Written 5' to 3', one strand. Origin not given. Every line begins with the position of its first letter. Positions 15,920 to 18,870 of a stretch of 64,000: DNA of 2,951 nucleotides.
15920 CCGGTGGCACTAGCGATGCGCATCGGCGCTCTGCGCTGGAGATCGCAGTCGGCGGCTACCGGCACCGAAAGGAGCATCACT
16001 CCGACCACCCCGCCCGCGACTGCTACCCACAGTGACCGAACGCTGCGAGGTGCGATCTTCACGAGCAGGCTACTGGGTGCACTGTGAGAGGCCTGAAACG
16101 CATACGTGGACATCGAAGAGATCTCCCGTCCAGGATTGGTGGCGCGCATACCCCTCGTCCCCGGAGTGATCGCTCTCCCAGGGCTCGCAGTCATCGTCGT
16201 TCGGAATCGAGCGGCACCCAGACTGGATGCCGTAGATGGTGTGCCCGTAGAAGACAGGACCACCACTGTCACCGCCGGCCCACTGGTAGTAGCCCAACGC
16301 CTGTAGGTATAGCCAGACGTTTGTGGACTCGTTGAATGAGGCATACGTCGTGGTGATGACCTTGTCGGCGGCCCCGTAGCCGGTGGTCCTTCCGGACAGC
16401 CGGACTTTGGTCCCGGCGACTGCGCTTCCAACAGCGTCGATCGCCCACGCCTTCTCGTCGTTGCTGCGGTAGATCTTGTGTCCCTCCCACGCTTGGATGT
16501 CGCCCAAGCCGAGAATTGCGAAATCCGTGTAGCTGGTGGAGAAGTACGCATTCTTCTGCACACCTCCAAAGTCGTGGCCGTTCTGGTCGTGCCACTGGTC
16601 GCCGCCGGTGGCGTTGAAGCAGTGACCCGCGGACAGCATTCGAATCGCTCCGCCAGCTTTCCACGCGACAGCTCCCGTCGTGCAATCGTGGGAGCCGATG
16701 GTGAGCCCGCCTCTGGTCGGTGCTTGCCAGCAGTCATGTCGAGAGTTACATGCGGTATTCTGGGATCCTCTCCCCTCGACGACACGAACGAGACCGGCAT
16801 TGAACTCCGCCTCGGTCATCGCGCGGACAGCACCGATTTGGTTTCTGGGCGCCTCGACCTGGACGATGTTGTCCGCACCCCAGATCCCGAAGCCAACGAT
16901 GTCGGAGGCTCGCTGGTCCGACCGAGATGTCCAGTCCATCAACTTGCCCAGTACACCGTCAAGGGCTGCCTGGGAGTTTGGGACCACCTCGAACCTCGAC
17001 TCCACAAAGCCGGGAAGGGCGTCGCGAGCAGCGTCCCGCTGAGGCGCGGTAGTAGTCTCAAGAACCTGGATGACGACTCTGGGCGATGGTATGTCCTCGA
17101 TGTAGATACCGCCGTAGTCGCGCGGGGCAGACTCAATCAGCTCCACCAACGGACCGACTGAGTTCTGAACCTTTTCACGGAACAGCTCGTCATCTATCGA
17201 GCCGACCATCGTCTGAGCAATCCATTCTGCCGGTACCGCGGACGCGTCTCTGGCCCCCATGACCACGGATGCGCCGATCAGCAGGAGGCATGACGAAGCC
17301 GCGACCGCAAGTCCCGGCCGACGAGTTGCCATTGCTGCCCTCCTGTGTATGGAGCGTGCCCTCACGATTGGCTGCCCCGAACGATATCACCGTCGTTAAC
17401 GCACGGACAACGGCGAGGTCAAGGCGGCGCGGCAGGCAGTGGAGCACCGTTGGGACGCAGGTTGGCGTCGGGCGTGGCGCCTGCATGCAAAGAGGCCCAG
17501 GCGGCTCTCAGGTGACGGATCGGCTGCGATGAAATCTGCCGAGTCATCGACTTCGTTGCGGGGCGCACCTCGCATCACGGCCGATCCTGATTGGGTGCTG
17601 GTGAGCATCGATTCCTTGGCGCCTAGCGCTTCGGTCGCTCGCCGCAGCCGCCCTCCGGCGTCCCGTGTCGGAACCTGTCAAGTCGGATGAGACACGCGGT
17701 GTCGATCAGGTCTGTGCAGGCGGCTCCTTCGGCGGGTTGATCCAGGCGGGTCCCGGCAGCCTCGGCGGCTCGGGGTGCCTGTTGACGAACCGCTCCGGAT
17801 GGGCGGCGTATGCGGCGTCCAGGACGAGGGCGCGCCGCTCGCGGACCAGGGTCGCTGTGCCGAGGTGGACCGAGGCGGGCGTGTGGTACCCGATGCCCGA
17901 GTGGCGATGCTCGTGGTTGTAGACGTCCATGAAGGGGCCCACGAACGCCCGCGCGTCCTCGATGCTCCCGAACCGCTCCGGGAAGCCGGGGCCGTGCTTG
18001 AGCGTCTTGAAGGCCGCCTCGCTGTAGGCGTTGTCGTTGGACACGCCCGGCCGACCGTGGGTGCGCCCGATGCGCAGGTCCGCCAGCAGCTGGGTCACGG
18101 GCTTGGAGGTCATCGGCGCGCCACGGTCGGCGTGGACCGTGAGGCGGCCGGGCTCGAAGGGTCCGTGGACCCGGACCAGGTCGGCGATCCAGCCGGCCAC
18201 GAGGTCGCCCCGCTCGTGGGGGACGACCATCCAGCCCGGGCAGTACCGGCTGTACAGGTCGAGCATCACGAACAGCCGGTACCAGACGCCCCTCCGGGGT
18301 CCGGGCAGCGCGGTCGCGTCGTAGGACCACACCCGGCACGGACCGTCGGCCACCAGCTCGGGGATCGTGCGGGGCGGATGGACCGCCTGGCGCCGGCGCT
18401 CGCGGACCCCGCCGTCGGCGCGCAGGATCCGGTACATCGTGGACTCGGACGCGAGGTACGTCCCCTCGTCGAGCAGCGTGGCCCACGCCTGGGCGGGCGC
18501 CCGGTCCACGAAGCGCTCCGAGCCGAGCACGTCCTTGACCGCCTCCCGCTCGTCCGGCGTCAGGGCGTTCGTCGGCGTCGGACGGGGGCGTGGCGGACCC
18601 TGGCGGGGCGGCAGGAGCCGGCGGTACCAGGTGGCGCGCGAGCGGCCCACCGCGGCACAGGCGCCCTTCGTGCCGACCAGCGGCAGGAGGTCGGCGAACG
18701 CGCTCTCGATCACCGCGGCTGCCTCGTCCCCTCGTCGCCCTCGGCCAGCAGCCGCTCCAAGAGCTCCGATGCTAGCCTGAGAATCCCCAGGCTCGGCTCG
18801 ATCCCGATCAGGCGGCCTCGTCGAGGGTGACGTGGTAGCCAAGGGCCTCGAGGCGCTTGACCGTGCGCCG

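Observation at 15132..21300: A roughly 6-kb lower-GC island has split the conserved hisS-aspS pair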

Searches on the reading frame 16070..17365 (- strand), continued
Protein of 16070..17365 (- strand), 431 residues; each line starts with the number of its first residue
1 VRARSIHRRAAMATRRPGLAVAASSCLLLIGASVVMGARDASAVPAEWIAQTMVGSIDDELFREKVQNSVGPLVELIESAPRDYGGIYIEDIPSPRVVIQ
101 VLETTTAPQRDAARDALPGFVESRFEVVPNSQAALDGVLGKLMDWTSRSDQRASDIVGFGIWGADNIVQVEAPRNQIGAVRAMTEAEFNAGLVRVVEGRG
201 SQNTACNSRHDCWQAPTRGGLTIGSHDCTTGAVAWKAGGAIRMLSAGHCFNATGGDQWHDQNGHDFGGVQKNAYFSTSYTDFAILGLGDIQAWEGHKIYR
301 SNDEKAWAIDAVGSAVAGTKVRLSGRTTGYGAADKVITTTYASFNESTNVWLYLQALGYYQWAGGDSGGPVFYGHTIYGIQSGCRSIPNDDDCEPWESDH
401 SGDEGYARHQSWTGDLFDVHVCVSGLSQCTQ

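Call 45: find_related_loci(query=A2, collection=metagenome_contigs, flank=6000)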
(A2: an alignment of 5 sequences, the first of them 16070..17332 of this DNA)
Query A2 (420 aa) in metagenome_contigs; peptide patterns used: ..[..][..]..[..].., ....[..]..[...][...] (x = any residue, [..] = any of these).
600 stretches matched a pattern (row limit reached: there are more); 3 encode a relative of the query (tblastn E <= 1e-3); 3 distinct loci.
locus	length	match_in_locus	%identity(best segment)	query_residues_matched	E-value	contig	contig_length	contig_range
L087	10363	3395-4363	32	52-374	6e-50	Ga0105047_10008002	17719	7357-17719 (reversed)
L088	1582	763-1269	30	207-371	4e-7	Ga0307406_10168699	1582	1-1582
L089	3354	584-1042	30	212-370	5e-6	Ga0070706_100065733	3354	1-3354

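Call 50: search_protein_families(library=pfam, proteins=[L084:3747-4346:+], max_evalue=5)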
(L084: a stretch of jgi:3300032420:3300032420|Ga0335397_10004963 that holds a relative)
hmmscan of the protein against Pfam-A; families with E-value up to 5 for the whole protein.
L084:3747-4346:+ (199 aa): 0 families

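Call 62: search_protein_families(library=phrogs, proteins=[L084:343-837:-, L084:1027-1773:-, L084:1919-2299:-, L084:2429-3733:+, L084:3747-4346:+, L084:4718-6043:+, L084:7428-9233:-, window:16070-17332:-], max_evalue=0.001)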
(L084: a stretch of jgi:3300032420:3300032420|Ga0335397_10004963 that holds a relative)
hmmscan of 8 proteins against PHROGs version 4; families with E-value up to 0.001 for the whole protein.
L084:343-837:- (164 aa): 0 families

L084:1027-1773:- (248 aa): 1 family
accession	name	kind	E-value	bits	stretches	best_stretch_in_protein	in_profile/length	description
phrog_15646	-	unknown function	1.6e-12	48.6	1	6-136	10-141/293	-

L084:1919-2299:- (126 aa): 1 family
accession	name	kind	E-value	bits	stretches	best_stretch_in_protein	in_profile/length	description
phrog_67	-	other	7.4e-36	125.5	1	1-122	620-741/743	DNA methyltransferase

L084:2429-3733:+ (434 aa): 0 families

L084:3747-4346:+ (199 aa): 0 families

L084:4718-6043:+ (441 aa): 1 family
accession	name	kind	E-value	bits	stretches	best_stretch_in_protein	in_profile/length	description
phrog_11704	-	integration and excision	2.7e-49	168.9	1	9-437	14-436/438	transposase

L084:7428-9233:- (601 aa): 0 families

window:16070-17332:- (420 aa): 0 families

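Call 77: find_encoding_contigs(protein=P0010, flank=4000, max_places=3)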
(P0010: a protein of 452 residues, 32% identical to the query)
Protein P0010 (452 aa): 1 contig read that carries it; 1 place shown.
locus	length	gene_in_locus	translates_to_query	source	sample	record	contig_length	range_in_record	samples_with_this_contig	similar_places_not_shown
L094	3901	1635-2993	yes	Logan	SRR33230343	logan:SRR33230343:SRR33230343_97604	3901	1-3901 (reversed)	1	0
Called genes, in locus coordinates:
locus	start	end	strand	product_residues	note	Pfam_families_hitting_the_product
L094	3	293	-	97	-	?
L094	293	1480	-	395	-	PF00155:Aminotran_1_2, PF00266:Aminotran_5 (weak), PF01041:DegT_DnrJ_EryC1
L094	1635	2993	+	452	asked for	-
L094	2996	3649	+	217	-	-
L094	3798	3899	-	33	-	?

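Call 78: find_encoding_contigs(protein=P0009, flank=4000, max_places=3)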
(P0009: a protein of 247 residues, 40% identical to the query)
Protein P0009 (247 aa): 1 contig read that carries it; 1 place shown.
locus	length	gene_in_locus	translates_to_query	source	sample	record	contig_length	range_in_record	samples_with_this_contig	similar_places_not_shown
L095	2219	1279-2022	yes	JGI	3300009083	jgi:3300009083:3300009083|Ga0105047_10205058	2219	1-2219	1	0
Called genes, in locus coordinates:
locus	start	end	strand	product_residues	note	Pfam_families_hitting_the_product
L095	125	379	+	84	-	-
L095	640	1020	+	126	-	-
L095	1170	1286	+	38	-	-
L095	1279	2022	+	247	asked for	-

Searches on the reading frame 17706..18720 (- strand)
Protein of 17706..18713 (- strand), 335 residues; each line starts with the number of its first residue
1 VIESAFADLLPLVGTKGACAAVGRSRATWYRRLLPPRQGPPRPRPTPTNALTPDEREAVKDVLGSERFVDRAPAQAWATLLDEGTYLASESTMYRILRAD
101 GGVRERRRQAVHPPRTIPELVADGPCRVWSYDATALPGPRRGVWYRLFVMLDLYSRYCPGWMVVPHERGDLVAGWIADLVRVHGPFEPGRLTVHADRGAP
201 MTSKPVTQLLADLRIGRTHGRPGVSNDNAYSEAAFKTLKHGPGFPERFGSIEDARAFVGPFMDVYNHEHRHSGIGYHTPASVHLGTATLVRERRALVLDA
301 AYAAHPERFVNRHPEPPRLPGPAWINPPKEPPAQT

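Call 24: search_protein_families(library=ncbifam, proteins=[window:17706-18720:-], max_evalue=0.01)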
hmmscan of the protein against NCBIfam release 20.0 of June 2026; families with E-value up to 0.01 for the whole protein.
window:17706-18720:- (338 aa): 0 families

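Call 39: find_encoding_contigs(protein=window:17706-18713:-, flank=3000, max_places=10)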
Protein window:17706-18713:- (335 aa): 1 contig read that carries it; 1 place shown.
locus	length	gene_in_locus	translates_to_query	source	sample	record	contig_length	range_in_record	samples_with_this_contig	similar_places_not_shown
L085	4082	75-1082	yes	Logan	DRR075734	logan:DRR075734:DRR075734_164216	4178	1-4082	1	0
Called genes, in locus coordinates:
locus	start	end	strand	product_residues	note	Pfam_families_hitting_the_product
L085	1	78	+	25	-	?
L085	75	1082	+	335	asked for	PF00665:rve, PF13683:rve_3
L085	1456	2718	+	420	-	-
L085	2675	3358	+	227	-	-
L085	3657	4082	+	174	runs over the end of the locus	?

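Call 50: search_protein_families(library=pfam, proteins=[window:17706-18713:-], max_evalue=5)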
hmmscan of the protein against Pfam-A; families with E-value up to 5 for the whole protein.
window:17706-18713:- (335 aa): 4 families
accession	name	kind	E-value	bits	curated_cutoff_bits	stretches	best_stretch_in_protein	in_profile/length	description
PF00665.32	rve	-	4.8e-15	56.1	32.6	1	124-223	3-100/102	Integrase core domain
PF13683.12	rve_3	-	1.3e-12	47.7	26.5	1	218-279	6-67/67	Integrase core domain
PF13565.12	HTH_32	-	0.00032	21.6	33.7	1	34-97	17-73/73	Homeodomain-like domain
PF13333.12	rve_2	-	0.12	13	22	1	232-280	1-49/56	Integrase core domain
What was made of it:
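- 17669..18773 (-): IS3-family element, 3' part. orfB (DDE/rve) is at 17706-18713; the right inverted repeat is at about 17669-17696. Pfam rve 4.8e-15, rve_3 1.3e-12 (call 50).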
